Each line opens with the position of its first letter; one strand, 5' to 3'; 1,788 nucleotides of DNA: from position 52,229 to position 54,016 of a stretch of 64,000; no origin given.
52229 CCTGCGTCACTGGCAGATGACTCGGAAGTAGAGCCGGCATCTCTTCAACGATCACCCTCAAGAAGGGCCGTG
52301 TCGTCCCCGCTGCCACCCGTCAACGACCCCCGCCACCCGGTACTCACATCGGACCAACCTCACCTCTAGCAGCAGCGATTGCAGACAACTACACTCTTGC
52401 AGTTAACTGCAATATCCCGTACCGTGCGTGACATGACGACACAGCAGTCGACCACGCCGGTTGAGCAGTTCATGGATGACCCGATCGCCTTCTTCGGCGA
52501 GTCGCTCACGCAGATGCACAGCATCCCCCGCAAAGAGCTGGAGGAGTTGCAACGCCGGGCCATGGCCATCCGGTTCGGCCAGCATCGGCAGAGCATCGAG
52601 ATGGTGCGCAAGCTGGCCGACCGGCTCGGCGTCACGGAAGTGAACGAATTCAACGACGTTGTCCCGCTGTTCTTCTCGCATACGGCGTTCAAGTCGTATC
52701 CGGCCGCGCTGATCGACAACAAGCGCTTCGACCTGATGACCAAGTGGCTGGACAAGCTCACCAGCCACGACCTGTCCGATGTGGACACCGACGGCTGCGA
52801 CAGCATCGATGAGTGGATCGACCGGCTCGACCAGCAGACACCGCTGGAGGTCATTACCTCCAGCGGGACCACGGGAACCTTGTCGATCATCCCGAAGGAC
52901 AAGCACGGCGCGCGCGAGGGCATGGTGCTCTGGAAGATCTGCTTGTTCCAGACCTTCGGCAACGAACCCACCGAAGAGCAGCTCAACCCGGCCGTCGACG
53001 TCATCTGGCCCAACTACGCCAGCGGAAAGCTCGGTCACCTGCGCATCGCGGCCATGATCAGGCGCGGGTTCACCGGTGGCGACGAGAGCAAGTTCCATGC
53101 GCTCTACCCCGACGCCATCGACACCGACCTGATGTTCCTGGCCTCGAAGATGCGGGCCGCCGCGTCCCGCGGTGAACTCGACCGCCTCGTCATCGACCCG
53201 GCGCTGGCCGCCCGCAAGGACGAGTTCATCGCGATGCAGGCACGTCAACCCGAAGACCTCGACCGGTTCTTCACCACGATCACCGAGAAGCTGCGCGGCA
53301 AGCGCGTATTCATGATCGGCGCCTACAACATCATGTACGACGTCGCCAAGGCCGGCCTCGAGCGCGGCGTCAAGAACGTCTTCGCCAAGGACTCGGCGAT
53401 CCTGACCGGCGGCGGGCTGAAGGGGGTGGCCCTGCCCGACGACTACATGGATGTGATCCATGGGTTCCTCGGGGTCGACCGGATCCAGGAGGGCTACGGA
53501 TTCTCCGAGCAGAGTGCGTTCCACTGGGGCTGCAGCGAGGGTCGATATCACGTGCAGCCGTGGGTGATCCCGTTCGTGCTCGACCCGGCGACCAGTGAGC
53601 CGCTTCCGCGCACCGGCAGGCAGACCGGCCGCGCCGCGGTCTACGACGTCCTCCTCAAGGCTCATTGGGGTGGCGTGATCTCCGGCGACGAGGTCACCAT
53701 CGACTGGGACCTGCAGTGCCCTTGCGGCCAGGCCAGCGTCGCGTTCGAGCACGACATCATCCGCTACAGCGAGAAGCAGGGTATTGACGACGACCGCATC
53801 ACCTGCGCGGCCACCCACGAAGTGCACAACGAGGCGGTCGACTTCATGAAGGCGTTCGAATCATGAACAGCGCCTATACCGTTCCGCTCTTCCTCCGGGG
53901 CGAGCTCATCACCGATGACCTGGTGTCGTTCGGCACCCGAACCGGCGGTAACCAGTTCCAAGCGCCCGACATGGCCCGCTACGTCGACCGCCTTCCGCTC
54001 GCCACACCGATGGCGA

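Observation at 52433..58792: LuxE/LuxC-like pair with SDR, two TetRs and a P450 but no luciferase: candidate CoA-independent two-protein acid reductase pathway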

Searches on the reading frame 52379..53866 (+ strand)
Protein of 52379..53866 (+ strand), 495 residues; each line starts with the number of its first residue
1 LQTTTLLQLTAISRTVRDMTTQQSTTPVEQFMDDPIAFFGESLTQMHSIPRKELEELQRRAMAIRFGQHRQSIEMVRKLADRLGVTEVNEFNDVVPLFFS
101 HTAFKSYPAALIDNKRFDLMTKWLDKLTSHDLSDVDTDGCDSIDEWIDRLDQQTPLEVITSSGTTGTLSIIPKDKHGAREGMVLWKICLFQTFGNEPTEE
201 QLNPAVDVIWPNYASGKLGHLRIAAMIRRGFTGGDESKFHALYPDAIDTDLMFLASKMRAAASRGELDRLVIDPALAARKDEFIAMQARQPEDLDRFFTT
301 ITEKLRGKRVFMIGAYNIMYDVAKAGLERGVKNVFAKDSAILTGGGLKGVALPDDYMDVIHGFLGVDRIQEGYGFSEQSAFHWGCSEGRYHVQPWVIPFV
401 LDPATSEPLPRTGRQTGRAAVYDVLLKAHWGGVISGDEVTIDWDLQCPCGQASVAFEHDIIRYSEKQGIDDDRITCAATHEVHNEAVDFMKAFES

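Call 4: search_protein_families(library=pfam, proteins=[window:52379-53866:+], max_evalue=0.01)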
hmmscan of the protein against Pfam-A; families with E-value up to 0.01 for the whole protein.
window:52379-53866:+ (495 aa): 1 family
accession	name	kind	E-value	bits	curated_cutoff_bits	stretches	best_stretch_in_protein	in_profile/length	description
PF04443.18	LuxE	-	2e-05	24.1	24.9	1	296-465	196-375/391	Acyl-protein synthetase, LuxE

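Call 5: search_protein_families(library=ncbifam, proteins=[window:52379-53866:+], max_evalue=0.01)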
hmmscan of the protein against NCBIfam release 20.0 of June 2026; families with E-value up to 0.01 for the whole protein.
window:52379-53866:+ (495 aa): 1 family
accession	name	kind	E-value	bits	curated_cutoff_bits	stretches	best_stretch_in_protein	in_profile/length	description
NF052244.1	LCFA_lig_LuxE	equivalog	0.001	18.1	550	0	304-411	188-302/367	long-chain-fatty-acid--protein ligase LuxE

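Call 6: search_solved_structures(query=window:52379-53866:+, max_evalue=1, show_alignments=2)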
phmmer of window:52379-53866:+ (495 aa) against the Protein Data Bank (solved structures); distinct sequences matched with E-value up to 1: 1.
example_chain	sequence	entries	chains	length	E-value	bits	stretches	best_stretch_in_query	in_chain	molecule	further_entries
7xc6_E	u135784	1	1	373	0.22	13.5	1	306-425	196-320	LuxE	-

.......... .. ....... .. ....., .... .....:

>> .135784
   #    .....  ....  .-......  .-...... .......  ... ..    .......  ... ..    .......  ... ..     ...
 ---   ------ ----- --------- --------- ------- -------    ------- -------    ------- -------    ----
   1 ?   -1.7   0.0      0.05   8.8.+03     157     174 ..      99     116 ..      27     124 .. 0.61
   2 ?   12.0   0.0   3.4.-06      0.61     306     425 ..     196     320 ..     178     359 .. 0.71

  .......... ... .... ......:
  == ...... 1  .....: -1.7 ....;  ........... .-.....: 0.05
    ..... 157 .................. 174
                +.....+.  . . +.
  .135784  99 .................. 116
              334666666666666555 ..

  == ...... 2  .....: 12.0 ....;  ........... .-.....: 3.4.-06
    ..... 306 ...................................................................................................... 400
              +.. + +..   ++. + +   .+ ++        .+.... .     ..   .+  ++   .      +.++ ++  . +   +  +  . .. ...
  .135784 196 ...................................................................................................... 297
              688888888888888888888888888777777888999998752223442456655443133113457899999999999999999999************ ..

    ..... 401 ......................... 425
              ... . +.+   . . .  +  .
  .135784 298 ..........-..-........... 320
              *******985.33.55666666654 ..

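Call 9: find_homologous_proteins(query=window:52433-53866:+)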
Query window:52433-53866:+ (477 aa): 881 proteins with E <= 0.001 among 8000 candidates; the best 120 are listed.
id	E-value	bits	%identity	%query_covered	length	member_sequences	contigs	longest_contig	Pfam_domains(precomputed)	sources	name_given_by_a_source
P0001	0.0e+0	1021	92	100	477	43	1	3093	-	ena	-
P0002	2.3e-298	1008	91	100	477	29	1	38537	PF04443.18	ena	-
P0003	5.2e-296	1000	90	100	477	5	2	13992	-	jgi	jgi:hypothetical protein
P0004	3.2e-295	997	90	100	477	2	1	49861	PF04443.18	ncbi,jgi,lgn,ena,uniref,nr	ncbi:hypothetical protein [Mycobacterium sp.]|uniref:hypothetical protein n=1 Tax=Mycobacterium sp. 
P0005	4.5e-295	997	90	100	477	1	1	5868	PF04443.18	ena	-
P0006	5.4e-295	997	90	100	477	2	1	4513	PF04443.18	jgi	jgi:hypothetical protein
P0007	9.7e-295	996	90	100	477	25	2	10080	PF04443.18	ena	-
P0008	1.2e-294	995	89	100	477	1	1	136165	PF04443.18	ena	-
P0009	1.9e-294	995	89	100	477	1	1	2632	PF04443.18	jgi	jgi:hypothetical protein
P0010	2.2e-294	995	89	100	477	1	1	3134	PF04443.18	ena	-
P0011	2.4e-294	995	90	100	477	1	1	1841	PF04443.18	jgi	-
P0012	3.0e-294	994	90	100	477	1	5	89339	PF04443.18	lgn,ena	-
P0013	3.1e-294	994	90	100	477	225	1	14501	PF04443.18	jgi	-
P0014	4.1e-294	994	89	100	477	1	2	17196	PF04443.18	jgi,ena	-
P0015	4.4e-294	994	90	100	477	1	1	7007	PF04443.18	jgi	-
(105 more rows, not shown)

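Call 13: find_related_loci(query=window:52433-53866:+, collection=genome_contigs, flank=8000)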
Query window:52433-53866:+ (477 aa) in genome_contigs; peptide patterns used: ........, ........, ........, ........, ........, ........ (x = any residue, [..] = any of these).
161 stretches matched a pattern; 138 encode a relative of the query (tblastn E <= 1e-3); the best 80 are kept; 80 distinct loci.
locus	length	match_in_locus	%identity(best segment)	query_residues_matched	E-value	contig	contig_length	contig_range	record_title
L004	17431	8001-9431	94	1-477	0e+0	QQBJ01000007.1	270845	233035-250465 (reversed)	Mycolicibacterium moriokaense strain DSM 44221 scaffold_6, whole genome shotgun sequence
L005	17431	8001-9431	93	1-477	0e+0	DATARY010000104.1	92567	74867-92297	MAG TPA_asm: Mycobacterium sp. isolate SMAG_U5506 k141_438852, whole genome shotgun sequence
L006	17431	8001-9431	93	1-477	0e+0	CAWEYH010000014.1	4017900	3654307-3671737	MAG: uncultured Actinomycetota bacterium isolate MFD06085.bin.2.60 genome assembly, contig: contig_4990, whole genome sh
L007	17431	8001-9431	93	1-477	0e+0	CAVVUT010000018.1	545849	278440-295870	MAG: uncultured Actinomycetota bacterium isolate MFD03975.bin.1.9 genome assembly, contig: contig_70554, whole genome sh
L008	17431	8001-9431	93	1-477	0e+0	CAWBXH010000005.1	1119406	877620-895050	MAG: uncultured Actinomycetota bacterium isolate MFD05442.bin.1.427 genome assembly, contig: contig_2123, whole genome s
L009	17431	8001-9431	94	1-477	0e+0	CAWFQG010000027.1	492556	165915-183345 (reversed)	MAG: uncultured Actinomycetota bacterium isolate MFD05841.bin.1.269 genome assembly, contig: contig_48429, whole genome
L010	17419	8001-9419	93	5-477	0e+0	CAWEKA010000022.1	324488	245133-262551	MAG: uncultured Actinomycetota bacterium isolate MFD05942.bin.1.463 genome assembly, contig: contig_72021, whole genome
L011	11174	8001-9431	90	1-477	0e+0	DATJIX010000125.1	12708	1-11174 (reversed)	MAG TPA_asm: Mycobacterium sp. isolate SMAG_U15550 k141_7836698, whole genome shotgun sequence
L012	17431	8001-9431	90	1-477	0e+0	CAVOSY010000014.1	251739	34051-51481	MAG: uncultured Actinomycetota bacterium isolate MFD00392.bin.1.247 genome assembly, contig: contig_23617, whole genome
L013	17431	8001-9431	90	1-477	0e+0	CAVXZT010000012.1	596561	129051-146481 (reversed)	MAG: uncultured Actinomycetota bacterium isolate MFD04212.bin.1.179 genome assembly, contig: contig_8373, whole genome s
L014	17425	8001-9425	90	1-477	0e+0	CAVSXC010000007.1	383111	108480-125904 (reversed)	MAG: uncultured Actinomycetota bacterium isolate MFD09212.bin.2.151 genome assembly, contig: contig_26634, whole genome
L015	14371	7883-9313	89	1-477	0e+0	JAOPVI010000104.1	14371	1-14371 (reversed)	MAG: Mycobacterium sp. isolate RYN_144 scaffold_1823828, whole genome shotgun sequence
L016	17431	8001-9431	88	1-477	0e+0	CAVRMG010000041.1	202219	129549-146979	MAG: uncultured Actinomycetota bacterium isolate MFD00392.bin.3.167 genome assembly, contig: contig_53520, whole genome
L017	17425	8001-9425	87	3-477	0e+0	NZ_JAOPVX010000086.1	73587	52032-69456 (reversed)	MAG: Mycobacterium sp. isolate RYN_159 scaffold_2751186, whole genome shotgun sequence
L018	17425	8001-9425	87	3-477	0e+0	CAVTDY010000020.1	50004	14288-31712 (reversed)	MAG: uncultured Actinomycetota bacterium isolate MFD00964.bin.2.75 genome assembly, contig: contig_45844, whole genome s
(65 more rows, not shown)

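Call 23: search_protein_representatives(protein=window:52433-53866:+)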
Query: 477 residues. Proteins with E-value up to 0.001 (for the whole library): 943; up to 1e-10: 636; up to 1e-30: 244. The best 150 are listed.
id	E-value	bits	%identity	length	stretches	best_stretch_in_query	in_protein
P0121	1.0e-179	614.8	56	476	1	10-475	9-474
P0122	2.6e-146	504.6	88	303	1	150-397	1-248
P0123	1.1e-134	466.3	45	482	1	9-473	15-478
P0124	7.9e-125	433.8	80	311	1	57-293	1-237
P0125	1.6e-118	413.0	42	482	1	10-473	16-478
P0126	1.2e-116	406.9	44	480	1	13-472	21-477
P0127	2.1e-113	396.2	41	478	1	19-472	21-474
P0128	2.0e-110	386.3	39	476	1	13-472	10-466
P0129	1.3e-106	373.8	41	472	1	6-472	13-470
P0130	9.9e-106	370.9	45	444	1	30-472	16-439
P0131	1.2e-104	367.3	39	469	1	28-474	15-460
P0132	2.6e-102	359.6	38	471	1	11-472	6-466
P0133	5.7e-100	351.9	42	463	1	13-470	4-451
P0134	3.9e-99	349.1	74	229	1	58-276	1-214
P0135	3.4e-98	346.0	40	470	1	8-472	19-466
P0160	3.1e-79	283.5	32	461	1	11-472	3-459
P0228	1.0e-50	189.4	30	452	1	32-463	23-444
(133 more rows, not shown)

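Call 25: search_solved_structures(query=A2, max_evalue=1, show_alignments=3)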
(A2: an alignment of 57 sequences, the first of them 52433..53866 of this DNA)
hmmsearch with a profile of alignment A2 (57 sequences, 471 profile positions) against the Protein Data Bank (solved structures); distinct sequences matched with E-value up to 1: 18.
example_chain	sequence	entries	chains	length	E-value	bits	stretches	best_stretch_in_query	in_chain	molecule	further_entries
7xc6_E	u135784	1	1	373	1.7e-10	43.7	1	284-415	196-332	LuxE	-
2y4o_A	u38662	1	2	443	6.1e-08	35.2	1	133-179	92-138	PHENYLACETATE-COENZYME A LIGASE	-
4r1l_A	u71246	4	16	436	1.4e-07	34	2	131-180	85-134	Phenylacetate-coenzyme A ligase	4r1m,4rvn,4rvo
2y27_A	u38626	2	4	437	2.3e-07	33.3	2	137-179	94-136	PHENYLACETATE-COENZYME A LIGASE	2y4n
9s3l_A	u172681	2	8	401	5.2e-05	25.6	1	327-388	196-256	Phenylacetate-CoA ligase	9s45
6wuq_A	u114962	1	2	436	0.0027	19.9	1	337-433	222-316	AjiA1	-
6siw_A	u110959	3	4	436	0.11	14.6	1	340-430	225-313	PaaK-like ligase (AMP-dependent synthetase and ligase) | AMP-dependent synthetase and ligase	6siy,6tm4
6siw_B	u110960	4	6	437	0.11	14.6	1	340-430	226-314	PaaK-like ligase (AMP-dependent synthetase and ligase) | AMP-dependent synthetase and ligase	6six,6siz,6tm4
8cqb_A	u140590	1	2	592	0.25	13.4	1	224-320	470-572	Guanylate-binding protein 1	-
6k1z_A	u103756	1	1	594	0.25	13.4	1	224-320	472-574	Guanylate-binding protein 1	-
8q4l_A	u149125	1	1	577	0.27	13.3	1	224-320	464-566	Guanylate-binding protein 1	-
1t5d_X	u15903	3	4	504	0.3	13.2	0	217-308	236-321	4-chlorobenzoyl CoA ligase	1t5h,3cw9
3dlp_X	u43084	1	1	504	0.3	13.2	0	217-308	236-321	4-Chlorobenzoate CoA Ligase/Synthetase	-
3cw8_X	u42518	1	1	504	0.31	13.1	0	217-308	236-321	4-chlorobenzoyl CoA ligase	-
6loj_B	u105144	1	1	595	0.31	13.1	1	224-320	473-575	Guanylate-binding protein 1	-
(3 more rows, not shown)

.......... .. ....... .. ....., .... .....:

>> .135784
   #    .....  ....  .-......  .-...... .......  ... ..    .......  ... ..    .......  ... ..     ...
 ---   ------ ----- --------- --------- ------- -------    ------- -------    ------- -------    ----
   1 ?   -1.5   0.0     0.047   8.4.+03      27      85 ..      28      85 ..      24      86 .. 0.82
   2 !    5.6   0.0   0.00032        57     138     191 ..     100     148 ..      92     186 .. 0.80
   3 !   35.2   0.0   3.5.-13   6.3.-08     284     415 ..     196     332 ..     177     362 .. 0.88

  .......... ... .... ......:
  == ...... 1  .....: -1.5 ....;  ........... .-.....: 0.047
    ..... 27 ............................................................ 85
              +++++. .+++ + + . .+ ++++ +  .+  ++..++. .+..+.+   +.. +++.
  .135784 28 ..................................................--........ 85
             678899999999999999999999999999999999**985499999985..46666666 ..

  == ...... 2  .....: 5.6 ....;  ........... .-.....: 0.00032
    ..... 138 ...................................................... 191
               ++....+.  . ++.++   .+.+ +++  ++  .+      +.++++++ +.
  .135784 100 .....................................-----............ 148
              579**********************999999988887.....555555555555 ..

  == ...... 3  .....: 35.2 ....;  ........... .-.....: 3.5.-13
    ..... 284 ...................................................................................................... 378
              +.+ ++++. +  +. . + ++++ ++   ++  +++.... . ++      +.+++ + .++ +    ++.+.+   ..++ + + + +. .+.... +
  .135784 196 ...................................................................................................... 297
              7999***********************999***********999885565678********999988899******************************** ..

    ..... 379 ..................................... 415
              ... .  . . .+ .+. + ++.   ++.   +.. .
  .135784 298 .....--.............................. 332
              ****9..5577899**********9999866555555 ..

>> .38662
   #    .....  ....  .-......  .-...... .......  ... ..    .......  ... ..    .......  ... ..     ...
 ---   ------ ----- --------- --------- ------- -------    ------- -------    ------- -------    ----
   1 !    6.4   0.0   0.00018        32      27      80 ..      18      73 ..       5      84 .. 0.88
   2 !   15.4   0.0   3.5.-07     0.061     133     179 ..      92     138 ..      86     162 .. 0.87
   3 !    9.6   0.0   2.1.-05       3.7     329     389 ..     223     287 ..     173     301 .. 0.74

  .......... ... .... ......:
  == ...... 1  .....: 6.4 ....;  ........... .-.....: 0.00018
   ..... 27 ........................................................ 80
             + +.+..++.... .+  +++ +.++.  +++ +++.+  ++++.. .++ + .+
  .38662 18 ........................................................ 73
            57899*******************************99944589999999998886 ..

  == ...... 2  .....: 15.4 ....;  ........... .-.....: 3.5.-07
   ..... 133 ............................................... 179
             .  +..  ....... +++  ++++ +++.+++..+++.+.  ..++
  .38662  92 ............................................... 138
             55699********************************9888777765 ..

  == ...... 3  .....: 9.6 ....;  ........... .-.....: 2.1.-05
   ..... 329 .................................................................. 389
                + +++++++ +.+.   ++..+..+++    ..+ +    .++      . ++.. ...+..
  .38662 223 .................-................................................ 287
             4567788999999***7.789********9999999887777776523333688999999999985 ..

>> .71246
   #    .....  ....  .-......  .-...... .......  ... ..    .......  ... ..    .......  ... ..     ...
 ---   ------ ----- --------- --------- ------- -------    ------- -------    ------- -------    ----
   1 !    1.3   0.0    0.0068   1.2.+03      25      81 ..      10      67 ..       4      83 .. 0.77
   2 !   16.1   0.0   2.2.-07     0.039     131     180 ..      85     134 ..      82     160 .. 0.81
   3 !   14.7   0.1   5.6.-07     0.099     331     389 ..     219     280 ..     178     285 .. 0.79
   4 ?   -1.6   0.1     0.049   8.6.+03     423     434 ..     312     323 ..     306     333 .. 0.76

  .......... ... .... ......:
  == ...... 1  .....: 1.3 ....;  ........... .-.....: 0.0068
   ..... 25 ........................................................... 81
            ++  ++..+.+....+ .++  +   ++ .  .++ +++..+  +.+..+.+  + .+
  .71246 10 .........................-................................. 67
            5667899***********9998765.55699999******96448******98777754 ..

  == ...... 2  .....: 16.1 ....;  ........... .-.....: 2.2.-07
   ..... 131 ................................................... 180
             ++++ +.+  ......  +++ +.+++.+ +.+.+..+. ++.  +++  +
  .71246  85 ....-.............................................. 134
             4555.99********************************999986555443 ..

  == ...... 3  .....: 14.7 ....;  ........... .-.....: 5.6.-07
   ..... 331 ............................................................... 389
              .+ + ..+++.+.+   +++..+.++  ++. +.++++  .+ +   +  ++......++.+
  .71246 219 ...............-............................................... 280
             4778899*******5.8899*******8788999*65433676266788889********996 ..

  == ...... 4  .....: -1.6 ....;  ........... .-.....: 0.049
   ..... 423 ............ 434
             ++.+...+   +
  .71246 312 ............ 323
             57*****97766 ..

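Call 28: find_encoding_contigs(protein=P0123, flank=8000, max_places=3)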
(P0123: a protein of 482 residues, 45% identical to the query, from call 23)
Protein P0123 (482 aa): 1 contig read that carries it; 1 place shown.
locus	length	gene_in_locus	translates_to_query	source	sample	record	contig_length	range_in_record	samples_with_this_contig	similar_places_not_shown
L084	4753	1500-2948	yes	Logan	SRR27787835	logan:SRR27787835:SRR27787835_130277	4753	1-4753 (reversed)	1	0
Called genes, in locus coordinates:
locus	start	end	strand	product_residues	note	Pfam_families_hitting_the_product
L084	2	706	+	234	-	?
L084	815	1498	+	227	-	PF00440:TetR_N, PF13977:TetR_C_6 (weak)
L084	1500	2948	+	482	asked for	-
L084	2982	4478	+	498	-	PF05893:LuxC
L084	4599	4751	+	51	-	?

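Call 29: find_encoding_contigs(protein=P0121, flank=8000, max_places=2)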
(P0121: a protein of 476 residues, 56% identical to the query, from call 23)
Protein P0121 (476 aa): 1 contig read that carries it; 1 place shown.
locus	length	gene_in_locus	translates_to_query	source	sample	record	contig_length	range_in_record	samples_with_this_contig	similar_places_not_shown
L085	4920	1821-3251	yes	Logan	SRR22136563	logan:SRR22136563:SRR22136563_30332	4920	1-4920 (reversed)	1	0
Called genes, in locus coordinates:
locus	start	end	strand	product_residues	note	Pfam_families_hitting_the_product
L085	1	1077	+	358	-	?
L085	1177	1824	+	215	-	PF00440:TetR_N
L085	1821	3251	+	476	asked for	-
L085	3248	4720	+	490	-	PF05893:LuxC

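Call 30: find_encoding_contigs(protein=P0128, flank=8000, max_places=2)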
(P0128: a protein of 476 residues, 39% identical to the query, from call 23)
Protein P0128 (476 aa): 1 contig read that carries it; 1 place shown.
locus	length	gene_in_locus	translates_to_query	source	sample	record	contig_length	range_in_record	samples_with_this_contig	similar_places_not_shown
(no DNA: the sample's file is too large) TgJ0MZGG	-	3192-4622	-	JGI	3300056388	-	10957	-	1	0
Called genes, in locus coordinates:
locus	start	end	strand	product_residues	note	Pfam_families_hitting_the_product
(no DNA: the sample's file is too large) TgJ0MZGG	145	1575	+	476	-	-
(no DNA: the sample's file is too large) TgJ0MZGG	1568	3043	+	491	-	PF05893:LuxC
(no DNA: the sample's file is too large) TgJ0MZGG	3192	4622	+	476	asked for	-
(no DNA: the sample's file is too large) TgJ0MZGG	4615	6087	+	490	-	PF05893:LuxC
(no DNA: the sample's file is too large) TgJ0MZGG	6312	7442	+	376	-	PF13406:SLT_2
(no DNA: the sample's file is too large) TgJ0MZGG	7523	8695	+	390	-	PF00768:Peptidase_S11, PF13354:Beta-lactamase2, PF07943:PBP5_C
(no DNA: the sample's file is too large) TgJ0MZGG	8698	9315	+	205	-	PF13191:AAA_16 (faint), PF13521:AAA_28 (weak), PF02223:Thymidylate_kin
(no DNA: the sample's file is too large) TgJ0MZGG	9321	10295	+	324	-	PF13177:DNA_pol3_delta2, PF00004:AAA (weak)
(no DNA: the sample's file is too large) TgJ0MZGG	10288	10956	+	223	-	?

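Call 31: find_encoding_contigs(protein=P0160, flank=8000, max_places=2)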
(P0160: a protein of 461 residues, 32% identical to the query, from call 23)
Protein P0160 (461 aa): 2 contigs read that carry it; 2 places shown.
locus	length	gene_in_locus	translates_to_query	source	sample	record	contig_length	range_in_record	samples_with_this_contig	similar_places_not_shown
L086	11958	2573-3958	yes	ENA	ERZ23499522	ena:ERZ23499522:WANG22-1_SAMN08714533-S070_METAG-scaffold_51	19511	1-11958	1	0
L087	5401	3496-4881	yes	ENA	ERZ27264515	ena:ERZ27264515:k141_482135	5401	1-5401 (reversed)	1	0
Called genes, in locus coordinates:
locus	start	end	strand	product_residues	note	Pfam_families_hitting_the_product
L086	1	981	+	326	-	?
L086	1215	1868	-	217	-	PF00440:TetR_N (weak)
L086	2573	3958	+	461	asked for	-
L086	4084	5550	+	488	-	PF05893:LuxC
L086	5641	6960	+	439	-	-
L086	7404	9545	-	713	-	PF00512:HisKA (weak), PF02518:HATPase_c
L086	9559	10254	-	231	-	PF00072:Response_reg, PF00486:Trans_reg_C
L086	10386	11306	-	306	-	PF01040:UbiA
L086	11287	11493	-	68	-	-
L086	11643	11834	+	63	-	-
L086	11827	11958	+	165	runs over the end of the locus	PF00691:OmpA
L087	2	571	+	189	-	?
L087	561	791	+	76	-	-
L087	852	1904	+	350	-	-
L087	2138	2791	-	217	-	PF00440:TetR_N (weak)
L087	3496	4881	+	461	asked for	-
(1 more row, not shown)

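Call 32: find_encoding_contigs(protein=P0228, flank=8000, max_places=2)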
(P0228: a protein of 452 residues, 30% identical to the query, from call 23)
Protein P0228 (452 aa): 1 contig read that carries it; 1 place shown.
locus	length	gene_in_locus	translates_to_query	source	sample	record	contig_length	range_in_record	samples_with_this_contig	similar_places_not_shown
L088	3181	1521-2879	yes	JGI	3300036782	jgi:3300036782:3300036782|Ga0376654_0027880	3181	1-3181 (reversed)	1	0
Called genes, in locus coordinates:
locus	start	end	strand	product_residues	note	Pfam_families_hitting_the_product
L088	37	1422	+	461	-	PF05893:LuxC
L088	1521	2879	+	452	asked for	-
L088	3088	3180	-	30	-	?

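Call 45: predict_structure(alignment_id=A2)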
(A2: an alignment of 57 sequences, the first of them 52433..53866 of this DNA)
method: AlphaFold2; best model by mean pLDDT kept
length: 477 residues; sequences in the alignment: 57
mean_pLDDT: 92.8   pTM: 0.90
mean pLDDT of the five models: 92.8, 92.6, 91.9, 91.3, 90.5
residues with pLDDT >= 90: 396; 70-90: 67; 50-70: 11; < 50: 3
segments of 3 or more residues with pLDDT < 50: 1-3
pLDDT, mean of each block of 10 residues (from residue 1): 67 95 97 97 98 98 98 98 91 95 98 97 97 97 78 93 91 94 93 95 91 92 96 91 90 91 93 95 95 94 96 96 85 90 96 93 93 98 97 98 97 96 97 97 90 73 85 78
secondary structure, 60 per line:
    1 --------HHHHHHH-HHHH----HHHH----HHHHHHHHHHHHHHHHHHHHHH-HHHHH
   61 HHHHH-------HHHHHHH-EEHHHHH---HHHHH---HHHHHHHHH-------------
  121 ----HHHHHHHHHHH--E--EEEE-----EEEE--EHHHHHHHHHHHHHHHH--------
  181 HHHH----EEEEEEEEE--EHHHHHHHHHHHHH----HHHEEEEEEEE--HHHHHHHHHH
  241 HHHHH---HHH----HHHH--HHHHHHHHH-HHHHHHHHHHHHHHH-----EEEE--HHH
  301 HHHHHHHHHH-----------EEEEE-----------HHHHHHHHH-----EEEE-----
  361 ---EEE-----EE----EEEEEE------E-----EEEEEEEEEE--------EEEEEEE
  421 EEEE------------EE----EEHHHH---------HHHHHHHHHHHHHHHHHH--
elements in order: H9-15 H17-20 H25-28 H33-54 H56-65 H73-79 H83-87 H91-95 H99-107 H125-135 E141-144 E150-153 H157-172 H181-184 E189-197 H201-213 E221-228 H231-245 H256-259 H262-270 H272-286 E292-295 H298-310 E322-326 H338-346 E352-355 E364-366 E378-383 E396-405 E414-424 H445-448 H458-475
